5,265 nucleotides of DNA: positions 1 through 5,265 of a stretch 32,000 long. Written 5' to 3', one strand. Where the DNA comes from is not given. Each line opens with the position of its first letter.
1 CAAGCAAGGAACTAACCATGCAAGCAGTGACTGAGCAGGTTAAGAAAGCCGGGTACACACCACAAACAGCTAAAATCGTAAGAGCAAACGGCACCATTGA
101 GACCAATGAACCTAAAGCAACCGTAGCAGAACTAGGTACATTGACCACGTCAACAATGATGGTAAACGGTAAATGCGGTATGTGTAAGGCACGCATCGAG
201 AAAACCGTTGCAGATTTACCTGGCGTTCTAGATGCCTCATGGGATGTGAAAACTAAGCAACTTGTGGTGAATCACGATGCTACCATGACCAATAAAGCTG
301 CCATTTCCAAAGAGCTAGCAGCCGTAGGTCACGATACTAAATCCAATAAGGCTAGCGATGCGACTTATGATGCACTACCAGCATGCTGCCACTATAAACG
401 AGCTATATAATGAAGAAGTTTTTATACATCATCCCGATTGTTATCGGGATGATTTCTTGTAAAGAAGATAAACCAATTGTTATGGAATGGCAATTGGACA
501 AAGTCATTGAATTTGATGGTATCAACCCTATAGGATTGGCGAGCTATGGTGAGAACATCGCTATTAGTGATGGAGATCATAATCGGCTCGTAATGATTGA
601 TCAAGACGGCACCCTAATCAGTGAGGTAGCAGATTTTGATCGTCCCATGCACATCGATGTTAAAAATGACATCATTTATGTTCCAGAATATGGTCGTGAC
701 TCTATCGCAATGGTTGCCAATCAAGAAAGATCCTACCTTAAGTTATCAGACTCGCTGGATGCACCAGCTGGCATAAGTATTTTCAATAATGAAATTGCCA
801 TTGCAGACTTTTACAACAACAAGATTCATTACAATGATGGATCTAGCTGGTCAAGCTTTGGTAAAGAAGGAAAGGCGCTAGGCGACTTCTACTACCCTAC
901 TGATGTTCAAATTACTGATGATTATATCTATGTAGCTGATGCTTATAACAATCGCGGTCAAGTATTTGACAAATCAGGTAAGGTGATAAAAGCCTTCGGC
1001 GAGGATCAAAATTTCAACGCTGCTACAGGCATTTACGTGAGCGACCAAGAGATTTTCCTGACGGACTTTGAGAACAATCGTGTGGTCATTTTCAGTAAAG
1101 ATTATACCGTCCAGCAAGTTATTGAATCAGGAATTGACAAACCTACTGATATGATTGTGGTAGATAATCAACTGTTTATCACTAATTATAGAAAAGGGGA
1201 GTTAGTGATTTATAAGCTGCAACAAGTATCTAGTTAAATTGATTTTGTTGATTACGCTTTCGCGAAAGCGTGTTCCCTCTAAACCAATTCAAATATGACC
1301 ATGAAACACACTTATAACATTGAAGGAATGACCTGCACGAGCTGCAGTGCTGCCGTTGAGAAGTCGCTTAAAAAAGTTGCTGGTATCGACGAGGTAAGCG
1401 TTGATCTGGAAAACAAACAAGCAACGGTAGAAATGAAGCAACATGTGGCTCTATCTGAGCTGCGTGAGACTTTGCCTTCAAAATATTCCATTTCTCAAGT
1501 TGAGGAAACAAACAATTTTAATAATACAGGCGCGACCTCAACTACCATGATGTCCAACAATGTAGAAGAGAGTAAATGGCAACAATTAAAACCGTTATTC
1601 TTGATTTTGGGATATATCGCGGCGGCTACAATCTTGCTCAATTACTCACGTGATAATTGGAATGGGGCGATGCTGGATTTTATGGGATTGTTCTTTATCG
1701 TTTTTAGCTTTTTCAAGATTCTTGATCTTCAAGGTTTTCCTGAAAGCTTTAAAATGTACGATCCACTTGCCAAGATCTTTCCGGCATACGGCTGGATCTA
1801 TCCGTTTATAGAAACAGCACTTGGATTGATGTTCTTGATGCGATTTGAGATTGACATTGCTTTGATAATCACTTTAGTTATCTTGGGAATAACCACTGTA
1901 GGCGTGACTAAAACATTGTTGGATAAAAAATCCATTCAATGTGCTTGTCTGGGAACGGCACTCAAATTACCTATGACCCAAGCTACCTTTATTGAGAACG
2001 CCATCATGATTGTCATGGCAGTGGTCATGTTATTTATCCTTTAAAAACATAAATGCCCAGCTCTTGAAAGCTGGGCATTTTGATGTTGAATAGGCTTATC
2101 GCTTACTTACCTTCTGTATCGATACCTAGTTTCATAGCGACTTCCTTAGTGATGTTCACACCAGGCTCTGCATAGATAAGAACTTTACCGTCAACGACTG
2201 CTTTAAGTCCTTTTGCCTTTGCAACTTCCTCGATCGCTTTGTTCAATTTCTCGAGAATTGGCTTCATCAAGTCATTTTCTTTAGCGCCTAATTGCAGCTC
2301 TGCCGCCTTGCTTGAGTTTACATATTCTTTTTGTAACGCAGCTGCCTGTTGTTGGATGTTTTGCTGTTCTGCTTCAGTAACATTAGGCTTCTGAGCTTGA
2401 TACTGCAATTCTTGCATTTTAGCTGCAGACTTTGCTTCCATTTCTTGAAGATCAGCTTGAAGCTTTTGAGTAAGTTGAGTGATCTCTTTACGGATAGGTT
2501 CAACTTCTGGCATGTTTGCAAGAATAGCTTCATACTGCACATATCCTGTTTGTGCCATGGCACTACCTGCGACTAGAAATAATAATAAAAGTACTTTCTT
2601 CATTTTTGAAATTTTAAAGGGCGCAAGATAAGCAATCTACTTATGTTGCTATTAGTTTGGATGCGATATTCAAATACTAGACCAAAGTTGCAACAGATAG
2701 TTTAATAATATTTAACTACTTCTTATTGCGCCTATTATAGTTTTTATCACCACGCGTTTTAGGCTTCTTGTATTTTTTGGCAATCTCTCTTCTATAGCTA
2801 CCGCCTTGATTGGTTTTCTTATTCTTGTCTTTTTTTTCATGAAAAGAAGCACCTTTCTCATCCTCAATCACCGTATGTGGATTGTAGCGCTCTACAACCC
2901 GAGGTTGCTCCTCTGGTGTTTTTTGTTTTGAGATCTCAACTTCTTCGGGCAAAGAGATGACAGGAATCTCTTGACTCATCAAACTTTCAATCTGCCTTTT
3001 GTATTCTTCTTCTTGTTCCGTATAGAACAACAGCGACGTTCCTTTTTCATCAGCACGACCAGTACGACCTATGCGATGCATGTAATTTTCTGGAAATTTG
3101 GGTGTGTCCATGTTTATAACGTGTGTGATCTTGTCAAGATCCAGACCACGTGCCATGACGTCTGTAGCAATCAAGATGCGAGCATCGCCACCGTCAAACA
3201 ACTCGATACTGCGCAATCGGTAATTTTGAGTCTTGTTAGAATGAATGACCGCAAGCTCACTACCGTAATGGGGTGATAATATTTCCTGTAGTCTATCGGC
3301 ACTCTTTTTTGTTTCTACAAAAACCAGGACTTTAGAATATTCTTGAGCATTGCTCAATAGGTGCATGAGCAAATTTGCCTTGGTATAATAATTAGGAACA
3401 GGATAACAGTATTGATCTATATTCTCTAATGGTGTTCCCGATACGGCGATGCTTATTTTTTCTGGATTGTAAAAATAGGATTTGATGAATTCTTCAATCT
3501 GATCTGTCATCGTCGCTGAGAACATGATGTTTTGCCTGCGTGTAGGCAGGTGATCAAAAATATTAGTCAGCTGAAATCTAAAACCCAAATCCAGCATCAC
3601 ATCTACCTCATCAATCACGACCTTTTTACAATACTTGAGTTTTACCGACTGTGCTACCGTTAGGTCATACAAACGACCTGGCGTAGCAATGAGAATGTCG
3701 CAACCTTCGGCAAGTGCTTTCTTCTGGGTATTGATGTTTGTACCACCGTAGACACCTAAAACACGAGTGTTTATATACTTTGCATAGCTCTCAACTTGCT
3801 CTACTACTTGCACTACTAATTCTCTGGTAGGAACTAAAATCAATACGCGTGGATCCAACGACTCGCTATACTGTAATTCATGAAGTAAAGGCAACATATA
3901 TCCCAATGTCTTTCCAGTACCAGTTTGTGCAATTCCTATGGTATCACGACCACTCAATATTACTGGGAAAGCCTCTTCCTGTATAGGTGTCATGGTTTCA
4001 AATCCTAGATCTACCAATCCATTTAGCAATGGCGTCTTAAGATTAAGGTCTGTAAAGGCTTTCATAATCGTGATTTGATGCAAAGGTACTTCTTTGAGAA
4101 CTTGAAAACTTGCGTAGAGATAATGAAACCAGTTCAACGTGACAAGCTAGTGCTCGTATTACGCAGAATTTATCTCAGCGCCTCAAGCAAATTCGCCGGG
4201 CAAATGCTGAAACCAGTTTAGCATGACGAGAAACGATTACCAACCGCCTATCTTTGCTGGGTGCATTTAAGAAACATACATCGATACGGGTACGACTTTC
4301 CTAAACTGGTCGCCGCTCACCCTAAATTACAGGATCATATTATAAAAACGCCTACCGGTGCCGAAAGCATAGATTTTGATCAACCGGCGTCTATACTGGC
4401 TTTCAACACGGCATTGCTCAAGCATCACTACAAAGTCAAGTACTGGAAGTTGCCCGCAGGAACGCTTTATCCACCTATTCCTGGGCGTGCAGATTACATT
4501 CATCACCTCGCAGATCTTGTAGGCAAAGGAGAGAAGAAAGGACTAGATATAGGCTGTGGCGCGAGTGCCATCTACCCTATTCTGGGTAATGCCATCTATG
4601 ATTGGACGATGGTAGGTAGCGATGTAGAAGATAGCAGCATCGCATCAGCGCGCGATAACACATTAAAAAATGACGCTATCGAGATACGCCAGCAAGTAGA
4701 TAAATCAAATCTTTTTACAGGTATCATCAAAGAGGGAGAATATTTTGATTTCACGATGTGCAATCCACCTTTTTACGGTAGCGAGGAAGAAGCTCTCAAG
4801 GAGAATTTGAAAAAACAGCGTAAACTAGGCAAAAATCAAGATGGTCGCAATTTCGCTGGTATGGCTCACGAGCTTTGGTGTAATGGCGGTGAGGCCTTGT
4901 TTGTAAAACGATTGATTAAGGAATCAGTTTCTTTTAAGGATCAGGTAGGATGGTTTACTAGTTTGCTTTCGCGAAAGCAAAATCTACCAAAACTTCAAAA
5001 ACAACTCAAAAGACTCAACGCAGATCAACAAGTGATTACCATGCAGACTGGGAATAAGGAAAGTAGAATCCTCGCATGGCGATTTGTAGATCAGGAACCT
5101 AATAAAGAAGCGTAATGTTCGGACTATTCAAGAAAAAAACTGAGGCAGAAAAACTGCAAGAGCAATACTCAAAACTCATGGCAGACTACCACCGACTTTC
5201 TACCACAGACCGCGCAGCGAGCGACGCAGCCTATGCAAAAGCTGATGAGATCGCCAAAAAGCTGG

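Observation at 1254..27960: Hyper-abundant 14-nt perfect palindrome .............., present inside genes in two reading frames (HIP-like)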

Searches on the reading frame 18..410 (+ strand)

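Call 32: search_protein_families(library=pfam, proteins=[window:18-410:+], max_evalue=0.00001)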
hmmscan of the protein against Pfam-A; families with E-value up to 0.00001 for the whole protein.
window:18-410:+ (130 aa): 1 family
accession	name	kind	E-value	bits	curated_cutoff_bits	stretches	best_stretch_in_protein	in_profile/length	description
PF00403.32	HMA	-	6.3e-11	42.9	24.8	1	52-104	8-60/62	Heavy-metal-associated domain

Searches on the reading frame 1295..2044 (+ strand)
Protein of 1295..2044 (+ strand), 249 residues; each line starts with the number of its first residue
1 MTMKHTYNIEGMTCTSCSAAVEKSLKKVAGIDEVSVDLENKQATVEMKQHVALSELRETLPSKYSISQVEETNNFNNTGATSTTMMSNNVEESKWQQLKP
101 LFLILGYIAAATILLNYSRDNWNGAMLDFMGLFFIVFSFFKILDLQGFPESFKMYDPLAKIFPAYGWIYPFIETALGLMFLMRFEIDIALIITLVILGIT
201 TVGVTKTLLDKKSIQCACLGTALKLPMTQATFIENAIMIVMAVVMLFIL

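Call 7: search_protein_families(library=ncbifam, proteins=[window:1295-2044:+])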
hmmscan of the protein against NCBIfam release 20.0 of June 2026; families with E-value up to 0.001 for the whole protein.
window:1295-2044:+ (249 aa): 14 families
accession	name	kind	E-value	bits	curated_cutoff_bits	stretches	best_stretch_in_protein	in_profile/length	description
NF047957.1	CopZ_AFE_1862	equivalog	5.6e-14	52.3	85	1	8-46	4-42/62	CopZ family metallochaperone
NF033795.1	chaper_CopZ_Bs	exception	2.7e-13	49.9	91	1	5-60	2-58/66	copper chaperone CopZ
NF033794.2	chaper_CopZ_Eh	exception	2e-10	40.7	95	1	4-49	1-46/68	copper chaperone CopZ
NF033556.1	MerTP_fusion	equivalog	4.3e-10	39.5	180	1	4-56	121-174/186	mercuric transport protein MerTP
NF010311.1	PRK13748.1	subfamily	5.9e-10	38.6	600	1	6-91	2-90/560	mercury(II) reductase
NF041115.1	UxxU_metal_bind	equivalog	7.2e-10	38.9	95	1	4-46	5-47/74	metal-binding (seleno)protein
TIGR00003.1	TIGR00003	subfamily_domain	4e-09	36.6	62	1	4-58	1-56/66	copper ion binding protein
TIGR02052.1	MerP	equivalog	3.8e-08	33.7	92.55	1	5-47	25-67/92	mercury resistance system periplasmic binding protein MerP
NF045683.1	MerT_CopZ_Se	exception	5e-08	32.7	375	1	6-51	165-210/235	MerT/CopZ fusion-like heavy metal transport selenoprotein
NF033781.1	chaper_CopP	exception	5.9e-07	29.6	112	1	5-58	2-55/65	copper-binding metallochaperone CopP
NF008262.1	PRK11033.1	equivalog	3.5e-06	25.8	1005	1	3-80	41-118/731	zinc/cadmium/mercury/lead-transporting ATPase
NF007952.0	PRK10671.1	equivalog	3.1e-05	22.3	1316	1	9-98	109-194/838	copper-exporting P-type ATPase CopA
NF033775.1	P_type_ZntA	exception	0.00031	19.2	1240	1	4-53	49-98/732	Zn(II)/Cd(II)/Pb(II) translocating P-type ATPase ZntA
NF045576.1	BT_3928_fam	equivalog_domain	0.00043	19.5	250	1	130-247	9-131/358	BT_3928 family protein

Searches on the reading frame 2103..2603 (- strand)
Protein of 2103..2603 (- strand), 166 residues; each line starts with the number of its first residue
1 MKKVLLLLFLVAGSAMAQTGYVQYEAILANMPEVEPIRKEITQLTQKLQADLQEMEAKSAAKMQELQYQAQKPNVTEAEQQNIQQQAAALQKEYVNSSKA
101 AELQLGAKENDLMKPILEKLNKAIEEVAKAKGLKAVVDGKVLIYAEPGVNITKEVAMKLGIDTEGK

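Call 32: search_protein_families(library=pfam, proteins=[window:2103-2603:-], max_evalue=0.00001)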
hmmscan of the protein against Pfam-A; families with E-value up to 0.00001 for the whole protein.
window:2103-2603:- (166 aa): 1 family
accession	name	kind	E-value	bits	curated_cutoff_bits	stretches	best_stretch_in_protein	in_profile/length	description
PF03938.19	OmpH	-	2.3e-25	89.9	32.4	1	19-159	2-141/141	Outer membrane protein (OmpH-like)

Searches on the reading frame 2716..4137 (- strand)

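Call 32: search_protein_families(library=pfam, proteins=[window:2716-4137:-], max_evalue=0.00001)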
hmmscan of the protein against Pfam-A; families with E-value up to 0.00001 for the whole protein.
window:2716-4137:- (473 aa): 3 families
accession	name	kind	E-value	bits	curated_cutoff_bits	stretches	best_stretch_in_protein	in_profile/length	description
PF00270.35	DEAD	-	1.1e-48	165.5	26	1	50-217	1-167/167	DEAD/DEAH box helicase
PF00271.37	Helicase_C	-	1.7e-31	109.1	23.5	1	253-362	2-109/110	Helicase conserved C-terminal domain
PF04851.21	ResIII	-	3.6e-09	37.2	22.5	1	69-210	29-162/164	Type III restriction enzyme, res subunit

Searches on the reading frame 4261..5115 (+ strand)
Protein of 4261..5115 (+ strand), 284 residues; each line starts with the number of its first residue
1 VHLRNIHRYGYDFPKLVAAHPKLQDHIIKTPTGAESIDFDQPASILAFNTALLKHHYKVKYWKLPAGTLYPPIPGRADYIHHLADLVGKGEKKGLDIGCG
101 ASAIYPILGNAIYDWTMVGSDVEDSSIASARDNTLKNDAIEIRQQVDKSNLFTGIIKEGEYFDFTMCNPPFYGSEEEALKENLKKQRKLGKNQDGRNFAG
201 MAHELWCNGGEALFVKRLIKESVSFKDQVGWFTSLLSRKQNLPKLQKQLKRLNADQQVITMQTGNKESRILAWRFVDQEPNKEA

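Call 7: search_protein_families(library=ncbifam, proteins=[window:4261-5115:+])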
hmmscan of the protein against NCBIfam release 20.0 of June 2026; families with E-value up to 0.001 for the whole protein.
window:4261-5115:+ (284 aa): 7 families
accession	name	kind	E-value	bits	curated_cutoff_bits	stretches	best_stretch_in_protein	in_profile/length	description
NF008725.1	PRK11727.1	equivalog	2.9e-103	345.5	302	1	2-275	1-293/293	23S rRNA (adenine(1618)-N(6))-methyltransferase RlmF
TIGR03534.1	RF_mod_PrmC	equivalog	2.8e-10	40.1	199.1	1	91-183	89-179/253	peptide chain release factor N(5)-glutamine methyltransferase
NF011529.0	PRK14968.1-3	equivalog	1.5e-08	34.3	162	1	84-192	28-130/198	putative methyltransferase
NF007023.0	PRK09489.1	equivalog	2.7e-07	30.1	295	1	93-179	199-279/342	16S rRNA (guanine(1207)-N(2))-methyltransferase RsmC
TIGR00536.1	hemK_fam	subfamily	2.9e-07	29.9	115.5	1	83-184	106-205/286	HemK family protein methyltransferase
NF011530.0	PRK14968.1-4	equivalog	3.6e-05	23.2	243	1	92-183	41-122/202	putative methyltransferase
TIGR03533.1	L3_gln_methyl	equivalog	0.00012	21.5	229.7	1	83-176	113-204/284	50S ribosomal protein L3 N(5)-glutamine methyltransferase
